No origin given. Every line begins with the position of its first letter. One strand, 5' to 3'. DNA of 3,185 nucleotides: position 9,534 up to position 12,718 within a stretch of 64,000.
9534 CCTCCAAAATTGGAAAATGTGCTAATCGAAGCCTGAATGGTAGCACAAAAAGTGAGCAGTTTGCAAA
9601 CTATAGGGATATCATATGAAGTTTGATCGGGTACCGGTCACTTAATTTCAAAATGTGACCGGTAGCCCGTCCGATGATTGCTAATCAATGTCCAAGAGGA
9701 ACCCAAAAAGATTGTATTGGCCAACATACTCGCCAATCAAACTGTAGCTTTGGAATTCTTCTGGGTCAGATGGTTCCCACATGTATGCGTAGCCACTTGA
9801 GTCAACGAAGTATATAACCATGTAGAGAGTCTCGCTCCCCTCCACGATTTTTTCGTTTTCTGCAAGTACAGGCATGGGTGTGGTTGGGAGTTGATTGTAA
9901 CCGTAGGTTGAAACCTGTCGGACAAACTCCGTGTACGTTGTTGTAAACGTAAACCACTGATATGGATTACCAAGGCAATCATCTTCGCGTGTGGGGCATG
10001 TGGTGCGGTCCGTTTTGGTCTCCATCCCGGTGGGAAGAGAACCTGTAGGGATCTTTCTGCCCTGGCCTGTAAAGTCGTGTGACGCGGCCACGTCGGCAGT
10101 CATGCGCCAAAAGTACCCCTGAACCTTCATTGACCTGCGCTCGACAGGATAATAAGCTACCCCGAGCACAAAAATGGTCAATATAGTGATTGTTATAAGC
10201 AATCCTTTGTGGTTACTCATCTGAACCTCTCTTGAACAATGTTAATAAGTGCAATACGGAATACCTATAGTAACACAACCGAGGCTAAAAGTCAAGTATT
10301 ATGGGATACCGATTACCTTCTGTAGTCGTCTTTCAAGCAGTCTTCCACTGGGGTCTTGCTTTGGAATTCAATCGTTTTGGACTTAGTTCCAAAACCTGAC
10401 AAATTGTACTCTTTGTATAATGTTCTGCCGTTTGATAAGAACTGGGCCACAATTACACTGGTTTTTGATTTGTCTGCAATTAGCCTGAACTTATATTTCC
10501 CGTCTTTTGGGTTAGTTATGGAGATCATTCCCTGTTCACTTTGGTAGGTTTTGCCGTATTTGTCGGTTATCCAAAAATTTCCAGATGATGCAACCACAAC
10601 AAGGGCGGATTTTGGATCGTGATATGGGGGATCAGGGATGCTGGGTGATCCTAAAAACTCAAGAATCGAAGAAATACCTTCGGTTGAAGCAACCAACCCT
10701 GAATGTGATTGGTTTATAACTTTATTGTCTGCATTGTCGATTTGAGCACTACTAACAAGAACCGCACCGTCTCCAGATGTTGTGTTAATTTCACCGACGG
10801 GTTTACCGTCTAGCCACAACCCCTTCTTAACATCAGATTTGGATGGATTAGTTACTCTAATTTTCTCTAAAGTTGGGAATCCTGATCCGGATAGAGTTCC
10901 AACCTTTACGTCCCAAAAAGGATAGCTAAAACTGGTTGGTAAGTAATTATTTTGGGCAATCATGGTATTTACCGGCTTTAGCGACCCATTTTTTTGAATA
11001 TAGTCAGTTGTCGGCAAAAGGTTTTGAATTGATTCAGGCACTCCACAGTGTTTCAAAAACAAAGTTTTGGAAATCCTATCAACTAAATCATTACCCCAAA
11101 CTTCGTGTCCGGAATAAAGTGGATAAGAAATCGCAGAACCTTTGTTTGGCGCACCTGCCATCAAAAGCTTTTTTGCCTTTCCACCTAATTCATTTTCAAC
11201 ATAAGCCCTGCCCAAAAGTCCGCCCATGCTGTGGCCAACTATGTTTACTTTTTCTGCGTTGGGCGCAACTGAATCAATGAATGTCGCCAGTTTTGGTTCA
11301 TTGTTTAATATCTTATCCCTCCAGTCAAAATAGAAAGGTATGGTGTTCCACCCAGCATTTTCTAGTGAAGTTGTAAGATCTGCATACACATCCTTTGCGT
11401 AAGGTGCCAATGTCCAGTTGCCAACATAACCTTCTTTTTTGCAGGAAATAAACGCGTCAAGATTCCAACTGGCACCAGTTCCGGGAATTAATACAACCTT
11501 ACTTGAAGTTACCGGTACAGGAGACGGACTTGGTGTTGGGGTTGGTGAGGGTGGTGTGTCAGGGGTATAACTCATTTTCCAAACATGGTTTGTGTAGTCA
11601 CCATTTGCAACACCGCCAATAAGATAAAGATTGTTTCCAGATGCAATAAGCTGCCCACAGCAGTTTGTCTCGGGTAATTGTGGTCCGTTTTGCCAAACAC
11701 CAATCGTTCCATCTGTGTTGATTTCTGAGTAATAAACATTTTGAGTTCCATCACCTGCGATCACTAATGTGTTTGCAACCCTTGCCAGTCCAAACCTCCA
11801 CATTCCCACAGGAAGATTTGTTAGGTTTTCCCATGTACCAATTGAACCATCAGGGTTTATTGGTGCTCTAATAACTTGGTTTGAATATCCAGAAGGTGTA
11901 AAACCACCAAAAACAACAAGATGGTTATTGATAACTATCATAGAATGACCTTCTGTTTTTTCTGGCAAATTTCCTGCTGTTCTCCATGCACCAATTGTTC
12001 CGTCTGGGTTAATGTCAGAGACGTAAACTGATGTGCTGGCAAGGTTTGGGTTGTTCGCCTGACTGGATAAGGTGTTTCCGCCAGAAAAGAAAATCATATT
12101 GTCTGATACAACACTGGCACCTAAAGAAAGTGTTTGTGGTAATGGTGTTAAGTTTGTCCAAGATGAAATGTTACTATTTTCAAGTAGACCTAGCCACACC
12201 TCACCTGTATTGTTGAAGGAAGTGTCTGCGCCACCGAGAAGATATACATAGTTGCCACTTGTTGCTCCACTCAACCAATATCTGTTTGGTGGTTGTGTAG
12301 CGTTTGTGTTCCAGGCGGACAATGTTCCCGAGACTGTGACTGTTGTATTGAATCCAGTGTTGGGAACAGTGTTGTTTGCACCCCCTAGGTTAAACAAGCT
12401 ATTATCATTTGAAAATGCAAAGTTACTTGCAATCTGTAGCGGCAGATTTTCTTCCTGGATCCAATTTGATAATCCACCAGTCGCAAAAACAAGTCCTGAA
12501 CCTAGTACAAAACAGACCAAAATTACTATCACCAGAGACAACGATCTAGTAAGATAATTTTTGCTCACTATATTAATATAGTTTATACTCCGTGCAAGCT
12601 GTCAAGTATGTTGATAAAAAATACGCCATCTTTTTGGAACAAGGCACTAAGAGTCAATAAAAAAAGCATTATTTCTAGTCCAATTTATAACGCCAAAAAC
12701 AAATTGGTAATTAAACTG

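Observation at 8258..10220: Three tandem paralogous small secreted proteins with a duplicated gene-tail plus hairpin relic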

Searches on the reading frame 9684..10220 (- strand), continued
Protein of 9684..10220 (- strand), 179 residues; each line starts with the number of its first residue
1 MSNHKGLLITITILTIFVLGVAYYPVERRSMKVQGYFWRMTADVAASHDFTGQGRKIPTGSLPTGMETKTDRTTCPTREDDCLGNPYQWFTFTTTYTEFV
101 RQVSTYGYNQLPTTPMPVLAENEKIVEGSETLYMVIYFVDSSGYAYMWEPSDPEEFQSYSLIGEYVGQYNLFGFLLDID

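Call 79: fold_search(model_id=the predicted structure, library=viral)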
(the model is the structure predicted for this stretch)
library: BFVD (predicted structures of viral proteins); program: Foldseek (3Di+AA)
matches with E <= 10: 348; with E <= 0.001: 0
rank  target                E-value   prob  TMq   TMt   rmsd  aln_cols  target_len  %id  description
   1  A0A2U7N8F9            2.5e-03  1.00  0.42  0.41  12.0       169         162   14  Uncharacterized protein [Pseudomonas phage PspYZU05]
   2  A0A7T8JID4            3.5e-02  0.18  0.17  0.04  16.0       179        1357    7  Putative glycoprotein [Soybean thrips bunya-like virus 4]
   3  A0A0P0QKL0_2          3.8e-02  0.14  0.15  0.04  16.0       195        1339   13  (no name in the UniProt tables at hand)
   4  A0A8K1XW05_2          8.1e-02  0.23  0.18  0.04  12.2       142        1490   10  (no name in the UniProt tables at hand)
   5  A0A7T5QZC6            1.0e-01  0.15  0.15  0.11  14.5       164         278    9  Polyprotein (Fragment) [Dengue virus type 1]
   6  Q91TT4                1.5e-01  0.12  0.15  0.13  29.4       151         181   10  T22.5 [Tupaiid herpesvirus 1 (strain 1)]
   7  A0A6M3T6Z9            1.9e-01  0.30  0.23  0.24  13.4       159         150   10  (no name in the UniProt tables at hand)
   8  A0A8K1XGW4            1.9e-01  0.11  0.16  0.07  12.5       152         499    8  Glycoprotein [Fushun monolepta lauta xinmovirus 1]
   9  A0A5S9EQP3            2.2e-01  0.07  0.14  0.05  22.8       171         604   12  Uncharacterized protein [Tenacibaculum phage PTm5]
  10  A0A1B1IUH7            2.3e-01  0.08  0.14  0.10  16.6       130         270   10  (no name in the UniProt tables at hand)
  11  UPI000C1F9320         2.5e-01  0.16  0.19  0.11   9.0       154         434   12  (no name look-up for this kind of identifier)
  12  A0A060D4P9            2.5e-01  0.09  0.16  0.09  13.3       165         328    6  Glycoprotein (Fragment) [Otter fecal bunyavirus]
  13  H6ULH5                2.6e-01  0.11  0.15  0.17  12.3       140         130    9  Glycoprotein Gc (Fragment) [Orthohantavirus puumalaense]
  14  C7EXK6                3.4e-01  0.12  0.17  0.11  14.6       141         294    8  Glycoprotein (Fragment) [Kurkino virus]
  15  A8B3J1                3.4e-01  0.06  0.15  0.05  15.5       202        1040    8  Genome polyprotein (Fragment) [Murray Valley encephalitis virus]
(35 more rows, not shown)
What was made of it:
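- The best BFVD structural match is a Pseudomonas phage protein (call 79).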

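Call 91: search_protein_families(library=pfam, proteins=[P0016, P0019, P0022, P0024, P0025, P0027, P0031, P0036], max_evalue=0.1)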
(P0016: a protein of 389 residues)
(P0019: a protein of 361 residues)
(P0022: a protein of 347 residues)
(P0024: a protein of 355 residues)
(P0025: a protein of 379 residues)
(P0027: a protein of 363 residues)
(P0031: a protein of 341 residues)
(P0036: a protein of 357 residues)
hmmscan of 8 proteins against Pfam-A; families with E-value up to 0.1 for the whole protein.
P0016 (389 aa): 3 families
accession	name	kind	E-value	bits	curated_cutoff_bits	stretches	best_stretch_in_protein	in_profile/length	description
PF00641.23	Zn_ribbon_RanBP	-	0.00012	21.7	27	1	59-86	3-29/30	Zn-finger in Ran binding protein and others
PF12773.13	DZR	-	0.0047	17.5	27.3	0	10-38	15-40/45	Double zinc ribbon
PF01155.25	HypA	-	0.015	15.7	28.9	0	49-84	58-95/112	Hydrogenase/urease nickel incorporation, metallochaperone, hypA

P0019 (361 aa): 8 families
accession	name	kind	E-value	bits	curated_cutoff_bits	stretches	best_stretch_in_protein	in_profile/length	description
PF13240.11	Zn_Ribbon_1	-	7.4e-13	48.3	25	3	67-89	1-23/23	zinc-ribbon domain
PF12773.13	DZR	-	6.3e-12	45.9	27.3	2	15-86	1-45/45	Double zinc ribbon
PF24463.1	DUF7577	-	1.4e-09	37.9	28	1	12-37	2-27/27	Domain of unknown function (DUF7577)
PF18912.6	DZR_2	-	5.1e-05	23.4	27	0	62-92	18-49/56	Double zinc ribbon domain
PF13248.11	Zn_ribbon_3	-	6.8e-05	22.6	27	1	111-135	2-26/26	zinc-ribbon domain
PF00641.23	Zn_ribbon_RanBP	-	0.0011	18.6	27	1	13-35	5-27/30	Zn-finger in Ran binding protein and others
PF14537.11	Cytochrom_c3_2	-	0.0041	18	25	1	75-131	22-77/79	Cytochrome c3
PF17032.10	Zn_ribbon_15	-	0.032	15.5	28.9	0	14-33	54-73/73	zinc-ribbon family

P0022 (347 aa): 2 families
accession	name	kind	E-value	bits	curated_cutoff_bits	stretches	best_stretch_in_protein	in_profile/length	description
PF12773.13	DZR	-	0.00013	22.5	27.3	1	63-84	1-22/45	Double zinc ribbon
PF13240.11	Zn_Ribbon_1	-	0.031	14.5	25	1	63-84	2-23/23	zinc-ribbon domain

P0024 (355 aa): 8 families
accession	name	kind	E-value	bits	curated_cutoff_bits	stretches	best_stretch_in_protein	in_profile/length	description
PF13240.11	Zn_Ribbon_1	-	5.7e-10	39.1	25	3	67-89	1-23/23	zinc-ribbon domain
PF12773.13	DZR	-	7.9e-10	39.2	27.3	2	68-131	1-45/45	Double zinc ribbon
PF00641.23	Zn_ribbon_RanBP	-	5.3e-09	35.6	27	2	12-37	4-29/30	Zn-finger in Ran binding protein and others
PF13248.11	Zn_ribbon_3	-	5.6e-06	26.1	27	2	14-35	4-25/26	zinc-ribbon domain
PF24463.1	DUF7577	-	2.4e-05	24.3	28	1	110-135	2-27/27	Domain of unknown function (DUF7577)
PF18912.6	DZR_2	-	0.0081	16.4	27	0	67-116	9-55/56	Double zinc ribbon domain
PF14149.11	YhfH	-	0.017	15.4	27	0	79-91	13-25/37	YhfH-like protein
PF12670.12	DUF3792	-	0.094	13.3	31.3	0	161-195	58-92/115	Protein of unknown function (DUF3792)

P0025 (379 aa): 0 families

P0027 (363 aa): 5 families
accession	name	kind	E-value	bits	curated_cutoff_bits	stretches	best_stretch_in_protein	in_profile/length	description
PF12773.13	DZR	-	0.0083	16.7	27.3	0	65-85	1-20/45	Double zinc ribbon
PF17032.10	Zn_ribbon_15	-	0.035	15.3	28.9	0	64-85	39-60/73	zinc-ribbon family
PF00641.23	Zn_ribbon_RanBP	-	0.036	13.8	27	0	58-88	1-29/30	Zn-finger in Ran binding protein and others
PF11077.13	DUF2616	-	0.048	13.9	25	1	61-100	49-90/171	Protein of unknown function (DUF2616)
PF18912.6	DZR_2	-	0.06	13.6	27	0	63-86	22-45/56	Double zinc ribbon domain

P0031 (341 aa): 7 families
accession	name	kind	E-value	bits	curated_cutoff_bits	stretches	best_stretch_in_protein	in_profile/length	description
PF00641.23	Zn_ribbon_RanBP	-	1e-12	47.5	27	3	68-87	7-26/30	Zn-finger in Ran binding protein and others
PF12773.13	DZR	-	1.9e-10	41.2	27.3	2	68-130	1-45/45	Double zinc ribbon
PF24463.1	DUF7577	-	7.3e-10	38.7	28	2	109-133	2-26/27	Domain of unknown function (DUF7577)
PF13240.11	Zn_Ribbon_1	-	7.8e-10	38.7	25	2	112-133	2-23/23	zinc-ribbon domain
PF13248.11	Zn_ribbon_3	-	1e-05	25.2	27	2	110-133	3-26/26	zinc-ribbon domain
PF01155.25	HypA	-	3.5e-05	24.2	28.9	1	91-133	52-96/112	Hydrogenase/urease nickel incorporation, metallochaperone, hypA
PF18912.6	DZR_2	-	0.00016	21.8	27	0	66-89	22-46/56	Double zinc ribbon domain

P0036 (357 aa): 4 families
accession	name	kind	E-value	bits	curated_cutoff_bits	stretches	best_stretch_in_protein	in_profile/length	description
PF00641.23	Zn_ribbon_RanBP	-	5e-06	26.1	27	2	2-24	3-25/30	Zn-finger in Ran binding protein and others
PF12773.13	DZR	-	4.4e-05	24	27.3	2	6-77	1-45/45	Double zinc ribbon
PF13248.11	Zn_ribbon_3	-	0.011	15.6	27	1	58-78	4-24/26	zinc-ribbon domain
PF04530.17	Viral_Beta_CD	-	0.096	13.4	23.4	0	72-149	8-81/123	Viral Beta C/D like family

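Call 94: search_protein_families(library=ncbifam, proteins=[P0018, P0019, P0021, P0023, P0024, P0026, P0031, P0032, P0034, P0045], max_evalue=0.01)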
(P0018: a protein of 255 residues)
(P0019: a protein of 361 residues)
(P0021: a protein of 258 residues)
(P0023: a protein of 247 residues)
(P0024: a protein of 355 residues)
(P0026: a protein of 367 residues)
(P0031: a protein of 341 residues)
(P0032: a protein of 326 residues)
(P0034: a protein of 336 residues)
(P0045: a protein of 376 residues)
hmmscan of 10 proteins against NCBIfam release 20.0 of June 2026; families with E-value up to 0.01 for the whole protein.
P0018 (255 aa): 0 families

P0019 (361 aa): 4 families
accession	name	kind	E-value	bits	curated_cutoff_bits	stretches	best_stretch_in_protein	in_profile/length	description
NF011149.0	PRK14559.1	equivalog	2.8e-05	23.1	374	1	14-39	3-28/642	serine/threonine phosphatase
NF045510.1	4Cys_prefix_kin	domain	0.00035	20.7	24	0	120-135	11-26/26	4-Cys prefix domain-containing protein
NF003161.0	PRK04136.1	equivalog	0.00069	19.1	54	1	68-86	17-35/49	50S ribosomal protein L40e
NF053815.1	teico_TcaA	equivalog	0.0016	17.3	550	0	113-179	3-72/463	membrane-associated protein TcaA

P0021 (258 aa): 1 family
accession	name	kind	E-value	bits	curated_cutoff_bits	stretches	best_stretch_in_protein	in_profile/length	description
NF033497.1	rubre_like_arch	subfamily_domain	0.0022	17.7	32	1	13-34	3-26/34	rubrerythrin-like domain-containing protein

P0023 (247 aa): 2 families
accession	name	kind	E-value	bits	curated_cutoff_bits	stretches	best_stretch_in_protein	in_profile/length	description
NF011149.0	PRK14559.1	equivalog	0.00099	18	374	1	11-147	2-103/642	serine/threonine phosphatase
NF053815.1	teico_TcaA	equivalog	0.00099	18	550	1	12-74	3-67/463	membrane-associated protein TcaA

P0024 (355 aa): 3 families
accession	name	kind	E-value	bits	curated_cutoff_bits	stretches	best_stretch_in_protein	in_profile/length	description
NF005651.0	PRK07418.1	subfamily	5.8e-05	21.5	942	1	46-89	574-617/617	acetolactate synthase large subunit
NF011149.0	PRK14559.1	equivalog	0.00054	18.8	374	1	67-119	3-50/642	serine/threonine phosphatase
NF003161.0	PRK04136.1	equivalog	0.00068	19.1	54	0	109-142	13-46/49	50S ribosomal protein L40e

P0026 (367 aa): 5 families
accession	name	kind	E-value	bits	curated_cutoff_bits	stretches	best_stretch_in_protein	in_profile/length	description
NF049953.1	ribbon_DG_selen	exception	5.9e-07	29.6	130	0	12-35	147-170/172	zinc ribbon-containing (seleno)protein DG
NF033497.1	rubre_like_arch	subfamily_domain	5.1e-06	26.1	32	1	14-36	2-26/34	rubrerythrin-like domain-containing protein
NF053815.1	teico_TcaA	equivalog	7.5e-06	25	550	0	14-41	3-30/463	membrane-associated protein TcaA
NF011149.0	PRK14559.1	equivalog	0.00017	20.5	374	0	66-99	2-35/642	serine/threonine phosphatase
NF003161.0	PRK04136.1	equivalog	0.0014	18.1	54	1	68-86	17-35/49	50S ribosomal protein L40e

P0031 (341 aa): 3 families
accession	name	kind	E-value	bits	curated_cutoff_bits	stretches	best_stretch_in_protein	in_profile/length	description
NF053815.1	teico_TcaA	equivalog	2.1e-05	23.5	550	0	111-168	3-61/463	membrane-associated protein TcaA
NF003161.0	PRK04136.1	equivalog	0.0015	18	54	1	112-131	17-36/49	50S ribosomal protein L40e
NF049953.1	ribbon_DG_selen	exception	0.0062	16.5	130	0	111-134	7-30/172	zinc ribbon-containing (seleno)protein DG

P0032 (326 aa): 2 families
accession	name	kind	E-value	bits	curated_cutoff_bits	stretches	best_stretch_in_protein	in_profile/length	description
NF003161.0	PRK04136.1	equivalog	6.3e-07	28.8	54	2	74-94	16-36/49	50S ribosomal protein L40e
NF053815.1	teico_TcaA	equivalog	0.00015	20.7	550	1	73-144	2-72/463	membrane-associated protein TcaA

P0034 (336 aa): 3 families
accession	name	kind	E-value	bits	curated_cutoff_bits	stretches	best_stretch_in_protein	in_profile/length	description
NF011149.0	PRK14559.1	equivalog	2.7e-05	23.1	374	0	66-268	2-133/642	serine/threonine phosphatase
NF003161.0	PRK04136.1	equivalog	0.00039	19.9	54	1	13-34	15-36/49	50S ribosomal protein L40e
NF049953.1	ribbon_DG_selen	exception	0.0059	16.5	130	0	67-99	7-39/172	zinc ribbon-containing (seleno)protein DG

P0045 (376 aa): 2 families
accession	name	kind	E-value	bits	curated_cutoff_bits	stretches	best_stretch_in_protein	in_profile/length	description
NF053815.1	teico_TcaA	equivalog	4.4e-05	22.5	550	0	14-38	3-27/463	membrane-associated protein TcaA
NF045510.1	4Cys_prefix_kin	domain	0.001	19.2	24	1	118-137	5-25/26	4-Cys prefix domain-containing protein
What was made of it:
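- On TcaA (NF053815): Long relatives score only 17-25 bits, on profile positions 3-72 (call 94).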

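Call 97: find_related_loci(query=P0160, collection=viral_contigs, flank=3000)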
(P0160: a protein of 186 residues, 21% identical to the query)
Query P0160 (186 aa) in viral_contigs; peptide patterns used: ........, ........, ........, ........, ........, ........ (x = any residue, [..] = any of these).
1 stretches matched a pattern, but none encodes a relative of the query by tblastn (E <= 1e-3).
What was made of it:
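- Tried and rejected: An IMG/VR scan with P0160 found none (call 97).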

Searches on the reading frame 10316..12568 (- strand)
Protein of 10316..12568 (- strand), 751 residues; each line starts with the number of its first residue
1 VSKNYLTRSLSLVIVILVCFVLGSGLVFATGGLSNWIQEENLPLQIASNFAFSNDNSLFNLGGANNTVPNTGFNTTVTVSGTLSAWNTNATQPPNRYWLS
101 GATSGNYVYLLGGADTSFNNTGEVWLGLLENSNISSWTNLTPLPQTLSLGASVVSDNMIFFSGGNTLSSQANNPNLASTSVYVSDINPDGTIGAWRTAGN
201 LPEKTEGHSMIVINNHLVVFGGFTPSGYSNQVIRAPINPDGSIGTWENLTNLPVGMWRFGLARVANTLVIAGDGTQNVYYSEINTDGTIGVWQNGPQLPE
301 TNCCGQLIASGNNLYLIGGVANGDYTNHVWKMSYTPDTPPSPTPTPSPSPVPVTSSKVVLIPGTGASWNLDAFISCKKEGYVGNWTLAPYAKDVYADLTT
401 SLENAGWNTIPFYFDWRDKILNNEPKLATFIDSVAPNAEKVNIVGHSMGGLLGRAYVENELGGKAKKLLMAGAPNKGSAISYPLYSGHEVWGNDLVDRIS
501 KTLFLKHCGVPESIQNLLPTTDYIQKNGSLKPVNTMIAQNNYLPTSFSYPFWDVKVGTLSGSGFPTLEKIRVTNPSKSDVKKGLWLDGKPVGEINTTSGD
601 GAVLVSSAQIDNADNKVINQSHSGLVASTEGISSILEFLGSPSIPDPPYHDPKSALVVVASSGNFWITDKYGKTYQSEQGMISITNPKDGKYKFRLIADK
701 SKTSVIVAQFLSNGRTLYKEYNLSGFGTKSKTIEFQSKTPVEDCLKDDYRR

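Call 8: search_protein_families(library=pfam, proteins=[window:10316-12568:-], max_evalue=1)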
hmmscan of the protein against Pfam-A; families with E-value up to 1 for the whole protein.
window:10316-12568:- (751 aa): 21 families
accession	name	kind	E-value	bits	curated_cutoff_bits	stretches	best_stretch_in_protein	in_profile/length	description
PF24681.1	Kelch_KLHDC2_KLHL20_DRC7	-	2.8e-15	56.7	50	3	182-237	82-136/221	KLHDC2/KLHL20/DRC7 Kelch-repeats domain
PF24981.1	Beta-prop_ATRN-LZTR1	-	3.5e-11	43.3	50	1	134-224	189-281/289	Attractin/LZTR1 beta-propeller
PF13415.12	Kelch_3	-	1.9e-08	34.7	22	2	157-213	2-48/48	Galactose oxidase, central domain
PF24996.1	NANM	-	5.6e-08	32.5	45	1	270-334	279-343/350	N-acetylneuraminate epimerase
PF13964.12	Kelch_6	-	5.7e-07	29.8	25.3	1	207-253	4-47/50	Kelch motif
PF07646.21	Kelch_2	-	5.7e-06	26.5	21.3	1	207-253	4-48/48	Kelch motif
PF01344.31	Kelch_1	-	5.8e-05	23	20.1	2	207-232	4-29/46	Kelch motif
PF02089.21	Palm_thioest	-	0.00014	22.1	26.8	1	431-525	62-150/254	Palmitoyl protein thioesterase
PF02450.21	LCAT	-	0.00029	20.6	21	1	393-532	67-217/392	Lecithin:cholesterol acyltransferase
PF12697.13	Abhydrolase_6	-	0.00034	21.8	26.3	1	358-475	1-97/217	Alpha/beta hydrolase family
PF07819.20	PGAP1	-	0.00086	19.6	24.3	1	435-480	87-134/233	PGAP1-like alpha/beta domain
PF00561.26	Abhydrolase_1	-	0.00088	19.4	25.8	1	438-471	68-100/245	alpha/beta hydrolase fold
PF24096.1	DUF7379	-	0.0012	19.2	33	1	423-481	53-118/191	Domain of unknown function (DUF7379)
PF13418.12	Kelch_4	-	0.01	16.2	21.6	1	207-234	4-33/49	Galactose oxidase, central domain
PF25210.1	Kelch_FKB95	-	0.016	15.3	70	0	296-332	27-63/268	FKB95, Kelch-repeats domain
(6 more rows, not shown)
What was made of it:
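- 10313..12568 (-): Context: upstream co-directional gene encoding a Kelch beta-propeller plus alpha/beta-hydrolase (lipase-like) exported protein. Pfam (call 8).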
